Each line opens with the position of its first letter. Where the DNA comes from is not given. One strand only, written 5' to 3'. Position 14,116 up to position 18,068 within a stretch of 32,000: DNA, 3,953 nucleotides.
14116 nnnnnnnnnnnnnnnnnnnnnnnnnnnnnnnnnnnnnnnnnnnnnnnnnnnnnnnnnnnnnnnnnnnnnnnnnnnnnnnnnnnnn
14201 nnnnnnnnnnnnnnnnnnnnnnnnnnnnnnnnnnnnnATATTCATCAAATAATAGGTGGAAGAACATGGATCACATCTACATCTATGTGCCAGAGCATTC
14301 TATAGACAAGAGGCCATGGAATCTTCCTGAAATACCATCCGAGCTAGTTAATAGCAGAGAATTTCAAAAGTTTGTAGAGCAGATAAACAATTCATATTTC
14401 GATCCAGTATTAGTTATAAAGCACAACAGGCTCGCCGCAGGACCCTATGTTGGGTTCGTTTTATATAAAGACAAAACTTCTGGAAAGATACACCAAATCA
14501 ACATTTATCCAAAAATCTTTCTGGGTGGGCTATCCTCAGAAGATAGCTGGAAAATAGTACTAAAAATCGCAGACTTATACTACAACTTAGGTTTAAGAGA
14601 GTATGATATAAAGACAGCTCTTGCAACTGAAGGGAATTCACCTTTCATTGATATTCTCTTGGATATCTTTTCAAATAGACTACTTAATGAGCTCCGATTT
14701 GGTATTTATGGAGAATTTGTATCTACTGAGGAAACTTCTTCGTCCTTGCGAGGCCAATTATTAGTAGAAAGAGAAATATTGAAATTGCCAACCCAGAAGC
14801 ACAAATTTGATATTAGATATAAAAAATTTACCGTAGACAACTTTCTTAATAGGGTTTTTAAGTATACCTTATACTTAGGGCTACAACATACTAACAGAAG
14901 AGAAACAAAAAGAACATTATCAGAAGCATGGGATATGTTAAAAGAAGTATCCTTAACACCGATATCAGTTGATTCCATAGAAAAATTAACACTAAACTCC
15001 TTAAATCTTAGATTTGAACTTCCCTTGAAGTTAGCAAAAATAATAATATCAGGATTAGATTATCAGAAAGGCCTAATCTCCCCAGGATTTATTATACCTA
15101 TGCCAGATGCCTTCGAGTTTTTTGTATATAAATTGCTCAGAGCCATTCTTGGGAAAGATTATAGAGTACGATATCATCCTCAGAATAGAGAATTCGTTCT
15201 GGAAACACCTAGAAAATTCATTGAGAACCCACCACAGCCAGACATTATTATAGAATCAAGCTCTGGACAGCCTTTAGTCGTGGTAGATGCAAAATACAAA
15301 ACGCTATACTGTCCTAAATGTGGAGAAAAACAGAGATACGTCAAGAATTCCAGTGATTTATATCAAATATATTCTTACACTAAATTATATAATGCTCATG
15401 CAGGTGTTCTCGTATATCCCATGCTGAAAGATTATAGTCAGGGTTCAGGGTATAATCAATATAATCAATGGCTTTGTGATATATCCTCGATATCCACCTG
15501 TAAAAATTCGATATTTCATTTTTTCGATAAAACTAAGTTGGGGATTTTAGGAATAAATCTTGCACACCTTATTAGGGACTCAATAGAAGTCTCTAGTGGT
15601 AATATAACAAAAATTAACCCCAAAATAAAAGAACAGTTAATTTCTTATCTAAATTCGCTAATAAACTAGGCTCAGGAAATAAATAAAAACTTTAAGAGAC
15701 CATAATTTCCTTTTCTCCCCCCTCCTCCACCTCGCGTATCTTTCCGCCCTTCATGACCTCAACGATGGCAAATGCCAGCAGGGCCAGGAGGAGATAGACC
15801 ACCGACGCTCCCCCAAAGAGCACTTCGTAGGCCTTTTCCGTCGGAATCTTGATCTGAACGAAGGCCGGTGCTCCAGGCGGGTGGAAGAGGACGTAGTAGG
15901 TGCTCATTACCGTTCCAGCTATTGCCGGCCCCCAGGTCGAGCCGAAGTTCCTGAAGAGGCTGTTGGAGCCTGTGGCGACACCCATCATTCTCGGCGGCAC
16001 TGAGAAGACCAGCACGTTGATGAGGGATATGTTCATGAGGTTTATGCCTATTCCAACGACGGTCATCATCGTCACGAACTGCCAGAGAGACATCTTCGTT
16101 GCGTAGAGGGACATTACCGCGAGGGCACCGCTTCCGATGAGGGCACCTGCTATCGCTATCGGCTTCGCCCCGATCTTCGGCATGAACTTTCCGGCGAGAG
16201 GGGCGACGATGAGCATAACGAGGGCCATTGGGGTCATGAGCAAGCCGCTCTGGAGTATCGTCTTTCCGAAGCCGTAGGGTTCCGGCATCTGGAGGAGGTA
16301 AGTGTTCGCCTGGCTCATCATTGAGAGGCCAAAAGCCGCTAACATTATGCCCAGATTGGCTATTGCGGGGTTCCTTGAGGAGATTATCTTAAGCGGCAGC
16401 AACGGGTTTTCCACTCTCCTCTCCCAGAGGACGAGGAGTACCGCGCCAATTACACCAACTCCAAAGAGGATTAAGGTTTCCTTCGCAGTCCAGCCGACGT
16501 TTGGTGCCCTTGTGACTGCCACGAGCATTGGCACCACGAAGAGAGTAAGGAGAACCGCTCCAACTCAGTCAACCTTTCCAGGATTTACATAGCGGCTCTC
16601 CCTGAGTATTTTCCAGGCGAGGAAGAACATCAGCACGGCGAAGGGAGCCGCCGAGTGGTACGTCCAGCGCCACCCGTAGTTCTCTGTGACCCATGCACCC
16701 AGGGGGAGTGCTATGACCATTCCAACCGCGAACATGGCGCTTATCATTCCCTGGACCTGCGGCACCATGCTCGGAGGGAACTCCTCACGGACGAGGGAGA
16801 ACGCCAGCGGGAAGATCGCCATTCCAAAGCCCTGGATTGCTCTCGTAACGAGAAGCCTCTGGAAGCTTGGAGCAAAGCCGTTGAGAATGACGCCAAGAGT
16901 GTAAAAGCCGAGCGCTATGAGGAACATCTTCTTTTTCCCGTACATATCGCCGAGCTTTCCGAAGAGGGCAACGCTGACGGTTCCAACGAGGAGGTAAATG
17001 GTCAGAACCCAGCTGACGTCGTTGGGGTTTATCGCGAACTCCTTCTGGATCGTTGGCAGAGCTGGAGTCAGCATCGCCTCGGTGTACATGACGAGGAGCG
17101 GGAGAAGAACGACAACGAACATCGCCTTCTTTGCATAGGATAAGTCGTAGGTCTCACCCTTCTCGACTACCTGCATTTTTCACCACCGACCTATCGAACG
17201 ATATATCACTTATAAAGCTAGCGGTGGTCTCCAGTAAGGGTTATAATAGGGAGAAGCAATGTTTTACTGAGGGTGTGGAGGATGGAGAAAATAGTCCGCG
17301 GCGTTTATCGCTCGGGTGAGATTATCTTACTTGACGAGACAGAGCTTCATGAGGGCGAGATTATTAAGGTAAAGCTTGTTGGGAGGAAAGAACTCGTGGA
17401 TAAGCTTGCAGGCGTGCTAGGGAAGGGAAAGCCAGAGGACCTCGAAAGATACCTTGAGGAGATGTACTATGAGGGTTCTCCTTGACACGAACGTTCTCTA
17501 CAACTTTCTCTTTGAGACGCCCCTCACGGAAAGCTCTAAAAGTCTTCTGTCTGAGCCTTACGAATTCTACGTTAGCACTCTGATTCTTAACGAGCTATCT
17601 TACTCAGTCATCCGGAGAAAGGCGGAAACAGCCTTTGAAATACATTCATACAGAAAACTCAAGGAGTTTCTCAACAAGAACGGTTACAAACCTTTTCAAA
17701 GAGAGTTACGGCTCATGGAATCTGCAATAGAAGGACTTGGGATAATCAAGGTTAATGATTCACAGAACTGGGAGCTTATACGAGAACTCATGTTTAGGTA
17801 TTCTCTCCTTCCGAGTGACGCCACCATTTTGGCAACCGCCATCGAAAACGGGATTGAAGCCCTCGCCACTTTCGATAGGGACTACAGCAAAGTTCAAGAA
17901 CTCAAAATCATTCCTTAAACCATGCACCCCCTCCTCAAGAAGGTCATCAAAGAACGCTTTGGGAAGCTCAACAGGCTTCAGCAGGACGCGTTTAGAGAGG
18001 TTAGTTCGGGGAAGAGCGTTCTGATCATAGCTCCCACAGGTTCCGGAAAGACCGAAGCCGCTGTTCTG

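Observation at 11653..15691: Sharply bounded AT-rich island encoding an atypical McrBC-like module in a GC-rich hyperthermophile-type chromosome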

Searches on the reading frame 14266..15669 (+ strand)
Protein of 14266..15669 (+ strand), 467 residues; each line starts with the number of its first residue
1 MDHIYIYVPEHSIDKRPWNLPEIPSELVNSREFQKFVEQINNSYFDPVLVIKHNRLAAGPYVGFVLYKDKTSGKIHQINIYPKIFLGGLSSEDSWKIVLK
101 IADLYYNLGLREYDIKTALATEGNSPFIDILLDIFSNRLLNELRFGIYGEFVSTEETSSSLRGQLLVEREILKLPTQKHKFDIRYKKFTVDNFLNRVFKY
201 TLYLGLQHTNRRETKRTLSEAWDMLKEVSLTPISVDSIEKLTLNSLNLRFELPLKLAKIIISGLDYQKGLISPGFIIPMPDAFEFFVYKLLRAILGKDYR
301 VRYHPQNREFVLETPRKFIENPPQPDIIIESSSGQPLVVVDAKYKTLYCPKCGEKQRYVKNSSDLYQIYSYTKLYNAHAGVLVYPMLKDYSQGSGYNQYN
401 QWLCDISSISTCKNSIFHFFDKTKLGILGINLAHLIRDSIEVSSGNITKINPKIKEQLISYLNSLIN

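Call 3: search_protein_families(library=pfam, proteins=[window:14266-15669:+], max_evalue=0.01)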
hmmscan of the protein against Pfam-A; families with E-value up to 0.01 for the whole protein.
window:14266-15669:+ (467 aa): 1 family
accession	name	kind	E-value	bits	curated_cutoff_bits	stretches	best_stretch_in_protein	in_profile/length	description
PF10117.15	McrBC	-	4.4e-85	285.9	23.9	1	58-385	3-318/318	McrBC 5-methylcytosine restriction system component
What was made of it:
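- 14266..15669 (+): McrC: scaffold and finger (DUF2357) plus a C-terminal PD-(D/E)xK nuclease. It follows McrB after 28 nt, with an AGGTGGA ribosome-binding site. Pfam PF10117 4.4e-85 over residues 58-385 (call 3).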

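Call 4: search_protein_families(library=padloc, proteins=[window:14266-15669:+], max_evalue=0.01)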
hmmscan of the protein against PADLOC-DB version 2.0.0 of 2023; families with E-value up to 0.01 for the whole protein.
window:14266-15669:+ (467 aa): 0 families

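Call 5: search_protein_families(library=ncbifam, proteins=[window:14266-15669:+], max_evalue=0.01)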
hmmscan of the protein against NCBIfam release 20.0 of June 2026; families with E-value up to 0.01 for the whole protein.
window:14266-15669:+ (467 aa): 1 family
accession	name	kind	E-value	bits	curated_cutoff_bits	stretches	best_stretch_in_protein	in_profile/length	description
NF007277.0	PRK09736.1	equivalog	2.8e-19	69.5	338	1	114-388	26-312/353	5-methylcytosine-specific restriction endonuclease system specificity protein McrC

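Call 7: search_solved_structures(query=window:14266-15669:+, max_evalue=0.01, show_alignments=2)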
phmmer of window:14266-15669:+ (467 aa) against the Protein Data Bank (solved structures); distinct sequences matched with E-value up to 0.01: 1.
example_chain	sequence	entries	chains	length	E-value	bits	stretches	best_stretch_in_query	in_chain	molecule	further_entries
6ut5_G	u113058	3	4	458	5.5e-27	98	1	48-436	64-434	McrBC 5-methylcytosine restriction system component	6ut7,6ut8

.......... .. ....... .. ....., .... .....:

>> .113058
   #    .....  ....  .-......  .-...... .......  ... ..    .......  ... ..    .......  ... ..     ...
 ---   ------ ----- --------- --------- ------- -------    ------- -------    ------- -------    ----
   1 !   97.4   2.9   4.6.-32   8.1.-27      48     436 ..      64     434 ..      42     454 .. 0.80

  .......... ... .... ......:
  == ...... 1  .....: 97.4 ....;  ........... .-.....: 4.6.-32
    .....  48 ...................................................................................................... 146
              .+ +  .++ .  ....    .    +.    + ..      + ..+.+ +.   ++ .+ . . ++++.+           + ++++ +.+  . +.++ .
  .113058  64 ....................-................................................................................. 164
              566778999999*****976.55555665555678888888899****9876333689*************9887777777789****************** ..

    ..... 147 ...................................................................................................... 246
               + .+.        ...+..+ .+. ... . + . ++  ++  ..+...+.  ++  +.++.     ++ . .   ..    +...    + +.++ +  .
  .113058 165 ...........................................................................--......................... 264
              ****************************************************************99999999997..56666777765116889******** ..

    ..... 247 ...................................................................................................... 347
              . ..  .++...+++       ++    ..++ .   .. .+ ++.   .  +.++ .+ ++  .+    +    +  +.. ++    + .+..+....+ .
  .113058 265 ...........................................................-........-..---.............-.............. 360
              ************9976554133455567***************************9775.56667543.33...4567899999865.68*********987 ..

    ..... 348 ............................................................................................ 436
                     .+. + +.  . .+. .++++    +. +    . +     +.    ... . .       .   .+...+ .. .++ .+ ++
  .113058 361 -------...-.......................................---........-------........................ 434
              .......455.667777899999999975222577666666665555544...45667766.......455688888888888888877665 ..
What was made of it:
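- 14266..15669 (+): TgMcrC 6UT5_G 5.5e-27 (call 7).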

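Call 39: find_homologous_proteins(query=window:14266-15669:+)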
Query window:14266-15669:+ (467 aa): 51 proteins with E <= 0.001 among 8000 candidates.
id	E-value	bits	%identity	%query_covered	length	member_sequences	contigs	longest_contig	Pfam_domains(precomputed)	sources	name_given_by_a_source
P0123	6.2e-208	709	67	99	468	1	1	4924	PF10117.16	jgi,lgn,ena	-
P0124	4.6e-203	693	66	99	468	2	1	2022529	PF10117.16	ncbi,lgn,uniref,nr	ncbi:putative 5-methylcytosine restriction system, catalytic subunit [Thermococcus camini]|uniref:Pu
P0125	3.2e-92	328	41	95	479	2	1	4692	PF10117.16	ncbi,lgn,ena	-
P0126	1.3e-40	158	31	84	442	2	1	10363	PF10117.16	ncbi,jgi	-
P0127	1.0e-39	155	32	74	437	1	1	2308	PF10117.16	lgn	-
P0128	2.5e-39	154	31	90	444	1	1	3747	PF10117.16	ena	-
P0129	1.5e-31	128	29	83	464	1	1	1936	PF10117.16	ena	-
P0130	9.1e-31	125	30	78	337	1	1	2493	PF10117.16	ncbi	-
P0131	8.2e-22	96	30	73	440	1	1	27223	PF10117.16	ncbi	-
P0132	5.0e-16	77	28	70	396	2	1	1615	PF10117.16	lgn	-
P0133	5.4e-16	77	25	72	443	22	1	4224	PF10117.16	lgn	-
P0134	3.8e-15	74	25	71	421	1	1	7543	PF10117.16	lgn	-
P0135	2.9e-14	71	25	71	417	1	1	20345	PF10117.16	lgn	-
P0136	4.3e-10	57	26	54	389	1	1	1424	PF10117.16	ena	-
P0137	7.5e-9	53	27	72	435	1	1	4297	PF10117.16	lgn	-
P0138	2.6e-8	51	27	51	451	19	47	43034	PF10117.16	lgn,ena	-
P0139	2.6e-8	51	25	79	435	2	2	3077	PF10117.16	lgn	-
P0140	9.2e-8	50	27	55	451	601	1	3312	PF10117.16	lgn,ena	-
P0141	1.9e-7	49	26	48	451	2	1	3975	PF10117.16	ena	-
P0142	2.0e-7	48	26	48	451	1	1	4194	PF10117.16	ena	-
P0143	2.9e-7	48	25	45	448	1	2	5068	PF10117.16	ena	-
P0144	4.0e-7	47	28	48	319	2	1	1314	PF10117.16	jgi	jgi:5-methylcytosine-specific restriction enzyme subunit McrC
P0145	4.3e-7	47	27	48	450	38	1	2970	PF10117.16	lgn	-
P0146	4.6e-7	47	26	48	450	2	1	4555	PF10117.16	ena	-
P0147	4.7e-7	47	26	48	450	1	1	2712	PF10117.16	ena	-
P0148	5.2e-7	47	26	48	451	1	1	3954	PF10117.16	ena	-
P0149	5.2e-7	47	26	48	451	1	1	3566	PF10117.16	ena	-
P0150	5.2e-7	47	26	48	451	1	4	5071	PF10117.16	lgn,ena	-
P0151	5.4e-7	47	26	48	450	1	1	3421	PF10117.16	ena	-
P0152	5.8e-7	47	26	48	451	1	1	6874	PF10117.16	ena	-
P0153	6.0e-7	47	26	48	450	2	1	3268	PF10117.16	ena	-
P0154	7.1e-7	47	26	56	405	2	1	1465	PF10117.16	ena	-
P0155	8.4e-7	46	26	48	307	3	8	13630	PF10117.16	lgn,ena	-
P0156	1.3e-6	46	27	43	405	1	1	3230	PF10117.16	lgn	-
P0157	1.7e-6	45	25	50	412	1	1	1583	PF10117.16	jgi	jgi:5-methylcytosine-specific restriction enzyme subunit McrC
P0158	2.2e-6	45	25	63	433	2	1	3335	PF10117.16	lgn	-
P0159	2.4e-6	45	25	48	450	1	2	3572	PF10117.16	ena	-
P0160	2.4e-6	45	25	48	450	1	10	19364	PF10117.16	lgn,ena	-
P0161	2.6e-6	45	25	48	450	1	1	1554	PF10117.16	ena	-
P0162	2.6e-6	45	25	48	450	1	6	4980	PF10117.16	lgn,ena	-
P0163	1.1e-5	43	24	50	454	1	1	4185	PF10117.16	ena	-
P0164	3.9e-5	41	24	56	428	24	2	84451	PF10117.16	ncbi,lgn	-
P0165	4.1e-5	41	25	71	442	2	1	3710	PF10117.16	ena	-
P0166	1.2e-4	39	24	68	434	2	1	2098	PF10117.16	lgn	-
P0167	3.5e-4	38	26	72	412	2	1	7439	PF10117.16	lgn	-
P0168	4.8e-4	37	26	56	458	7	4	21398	PF10117.16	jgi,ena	-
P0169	4.9e-4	37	24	61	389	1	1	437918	PF10117.16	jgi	jgi:5-methylcytosine-specific restriction enzyme subunit McrC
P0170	5.6e-4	37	25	71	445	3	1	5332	PF10117.16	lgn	-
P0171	5.8e-4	37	32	32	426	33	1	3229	PF10117.16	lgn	-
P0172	6.0e-4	37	24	56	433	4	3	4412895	PF10117.16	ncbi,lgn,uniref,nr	ncbi:McrC family protein [Pseudomonas sp. DNDY-54]|uniref:McrC family protein n=1 Tax=Pseudomonas sp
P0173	6.7e-4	37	25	55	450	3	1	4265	PF10117.16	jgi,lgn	jgi:5-methylcytosine-specific restriction enzyme subunit McrC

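Call 68: search_dna_similar(query=window:14266-15669:+, collection=plasmids, mode=protein, max_rows=10)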
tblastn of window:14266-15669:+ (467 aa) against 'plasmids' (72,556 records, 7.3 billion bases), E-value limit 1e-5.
Records with a match: 160; places in all: 162; records where one place covers at least 80% of the query: 2.
Best place of each record, by identity: <60% 160.
By first word of the organism name: Klebsiella 62; Bacillus 24; Escherichia 7; Sinorhizobium 6; Rhizobium 5; Raoultella 4; Ketogulonicigenium 4; Sphingobium 3; Sphingomonas 3; Serratia 2; and 34 more.
By predicted mobility (MOB-suite, as given by PLSDB): non-mobilizable 76; conjugative 66; mobilizable 18.
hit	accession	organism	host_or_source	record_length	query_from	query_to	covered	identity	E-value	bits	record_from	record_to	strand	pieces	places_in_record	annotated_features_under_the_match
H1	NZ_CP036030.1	Bacillus mycoides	cell culture,soil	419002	23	385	78%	26.8%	2e-18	96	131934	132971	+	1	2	McrC family protein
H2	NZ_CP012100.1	Bacillus thuringiensis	whole organism,soil sample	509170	23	385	78%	26.8%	7e-17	91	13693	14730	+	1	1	ATP-dependent helicase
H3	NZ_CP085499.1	Bacillus cereus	coffee,cell culture,root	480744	28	385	77%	27.2%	2e-18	96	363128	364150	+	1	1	ATP-dependent helicase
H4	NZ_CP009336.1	Bacillus thuringiensis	-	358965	28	385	77%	27.2%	4e-18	96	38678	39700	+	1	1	hypothetical protein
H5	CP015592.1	Bacillus cereus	whole organism,garden soil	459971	28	385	77%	27.2%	4e-18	95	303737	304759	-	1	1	none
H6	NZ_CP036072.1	Bacillus wiedmannii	cell culture,soil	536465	28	385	77%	27.2%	1e-17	94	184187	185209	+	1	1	McrC family protein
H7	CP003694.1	Bacillus thuringiensis MC28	-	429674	28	385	77%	27.2%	1e-17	94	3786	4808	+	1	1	ATP-dependent helicase priA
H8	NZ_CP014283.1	Bacillus thuringiensis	cell culture,soil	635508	41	387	74%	27.9%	6e-17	91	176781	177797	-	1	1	hypothetical protein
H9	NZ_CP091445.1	Bacillus cereus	Moringa oleifera,whole organism,root ...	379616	28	385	77%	26.9%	8e-18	94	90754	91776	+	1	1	ATP-dependent helicase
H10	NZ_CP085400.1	Bacillus tropicus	single cell,soil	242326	28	385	77%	26.9%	2e-17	93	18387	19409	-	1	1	McrC family protein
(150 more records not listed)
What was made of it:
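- Tried and rejected: Plasmid tblastn with McrC gave at most 28% identity, to Bacillus and enterobacterial plasmids (call 68).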

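Call 69: find_related_loci(query=A1, collection=metagenome_contigs, flank=8000)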
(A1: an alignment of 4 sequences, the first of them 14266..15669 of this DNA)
Query A1 (467 aa) in metagenome_contigs; peptide patterns used: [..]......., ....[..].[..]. (x = any residue, [..] = any of these).
204 stretches matched a pattern; 20 encode a relative of the query (tblastn E <= 1e-3); 20 distinct loci.
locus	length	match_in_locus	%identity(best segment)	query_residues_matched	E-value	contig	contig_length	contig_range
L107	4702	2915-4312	66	1-466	0e+0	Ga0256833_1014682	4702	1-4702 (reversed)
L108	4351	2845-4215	41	22-466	1e-94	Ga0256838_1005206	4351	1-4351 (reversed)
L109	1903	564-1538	27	56-387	5e-22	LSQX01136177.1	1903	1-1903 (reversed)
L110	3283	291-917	31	175-385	1e-21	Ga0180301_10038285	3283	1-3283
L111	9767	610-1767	24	47-422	2e-19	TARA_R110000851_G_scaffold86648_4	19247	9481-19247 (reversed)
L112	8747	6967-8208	24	40-423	1e-19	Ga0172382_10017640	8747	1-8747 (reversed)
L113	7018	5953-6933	25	128-433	1e-18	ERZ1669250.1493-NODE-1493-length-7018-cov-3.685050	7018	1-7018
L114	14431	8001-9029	26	47-385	7e-18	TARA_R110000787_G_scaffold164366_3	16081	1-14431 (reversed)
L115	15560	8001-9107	25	25-396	2e-16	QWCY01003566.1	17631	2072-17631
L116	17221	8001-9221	25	14-403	6e-17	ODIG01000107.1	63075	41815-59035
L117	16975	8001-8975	26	44-385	5e-18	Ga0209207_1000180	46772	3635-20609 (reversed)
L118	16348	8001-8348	30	273-393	1e-8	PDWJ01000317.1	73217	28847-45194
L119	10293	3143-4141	23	83-391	4e-7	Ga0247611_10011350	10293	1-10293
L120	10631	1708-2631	23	104-374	4e-7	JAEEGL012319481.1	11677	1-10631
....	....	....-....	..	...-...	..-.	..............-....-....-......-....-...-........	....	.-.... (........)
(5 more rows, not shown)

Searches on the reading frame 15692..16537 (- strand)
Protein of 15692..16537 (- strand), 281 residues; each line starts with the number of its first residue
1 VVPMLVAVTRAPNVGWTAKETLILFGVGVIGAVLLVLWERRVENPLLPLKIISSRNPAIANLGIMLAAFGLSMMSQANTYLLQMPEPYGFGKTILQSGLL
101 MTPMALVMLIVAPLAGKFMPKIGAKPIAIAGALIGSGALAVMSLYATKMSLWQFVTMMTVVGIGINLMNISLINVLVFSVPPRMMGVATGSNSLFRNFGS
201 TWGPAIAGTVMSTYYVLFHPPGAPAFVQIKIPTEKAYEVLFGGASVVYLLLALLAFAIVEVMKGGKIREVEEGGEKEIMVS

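Call 3: search_protein_families(library=pfam, proteins=[window:15692-16537:-], max_evalue=0.01)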
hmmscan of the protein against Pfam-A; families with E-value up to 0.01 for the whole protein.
window:15692-16537:- (281 aa): 1 family
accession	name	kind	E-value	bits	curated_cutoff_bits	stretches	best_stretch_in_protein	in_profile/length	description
PF07690.21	MFS_1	-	4.1e-15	56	33.4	1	22-204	155-347/347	Major Facilitator Superfamily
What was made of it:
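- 15692..17176 (-): Right anchor: convergent MFS transporter, interrupted by an in-frame TGA at 16565-16567. Pfam MFS_1 on both halves (call 3).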

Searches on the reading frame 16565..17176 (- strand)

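Call 3: search_protein_families(library=pfam, proteins=[window:16565-17176:-], max_evalue=0.01)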
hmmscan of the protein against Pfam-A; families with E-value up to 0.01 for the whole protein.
window:16565-17176:- (203 aa): 4 families
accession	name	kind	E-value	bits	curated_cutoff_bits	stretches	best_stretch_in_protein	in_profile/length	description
PF07690.21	MFS_1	-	2e-36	126.1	33.4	1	26-195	5-176/347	Major Facilitator Superfamily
PF00083.30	Sugar_tr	-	2.9e-15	56.5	22.3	1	53-196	47-197/452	Sugar (and other) transporter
PF06779.20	MFS_4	-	7.5e-06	26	26.3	1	65-168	240-343/364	Uncharacterised MFS-type transporter YbfB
PF13347.12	MFS_2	-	0.00013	21.1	27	1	17-124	224-334/427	MFS/sugar transport protein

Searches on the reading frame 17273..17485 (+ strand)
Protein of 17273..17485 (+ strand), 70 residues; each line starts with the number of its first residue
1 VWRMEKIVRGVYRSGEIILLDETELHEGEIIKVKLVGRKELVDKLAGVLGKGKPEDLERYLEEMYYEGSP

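Call 87: search_protein_families(library=pfam, proteins=[window:17273-17485:+], max_evalue=0.001)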
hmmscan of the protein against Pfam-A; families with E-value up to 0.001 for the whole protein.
window:17273-17485:+ (70 aa): 1 family
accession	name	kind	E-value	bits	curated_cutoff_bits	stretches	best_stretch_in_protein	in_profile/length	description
PF01954.22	AF2212-like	-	9.3e-15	55.3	21.6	1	4-62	1-59/59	AF2212-like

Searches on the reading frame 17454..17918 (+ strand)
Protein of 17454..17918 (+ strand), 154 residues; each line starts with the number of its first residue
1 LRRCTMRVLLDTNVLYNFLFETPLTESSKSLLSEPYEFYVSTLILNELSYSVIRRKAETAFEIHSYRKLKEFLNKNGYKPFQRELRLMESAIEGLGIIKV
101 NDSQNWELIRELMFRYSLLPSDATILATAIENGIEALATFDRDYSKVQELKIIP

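Call 3: search_protein_families(library=pfam, proteins=[window:17454-17918:+], max_evalue=0.01)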
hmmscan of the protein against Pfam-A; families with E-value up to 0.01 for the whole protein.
window:17454-17918:+ (154 aa): 3 families
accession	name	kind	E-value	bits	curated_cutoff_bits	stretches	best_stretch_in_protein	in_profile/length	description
PF01850.27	PIN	-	8.5e-19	68.8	23.6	1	8-149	1-119/120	PIN domain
PF13470.12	PIN_3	-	7.4e-06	27.2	27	1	7-142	1-114/115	PIN domain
PF16289.11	PIN_12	-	0.0036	18.2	32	1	8-132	1-127/172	PIN domain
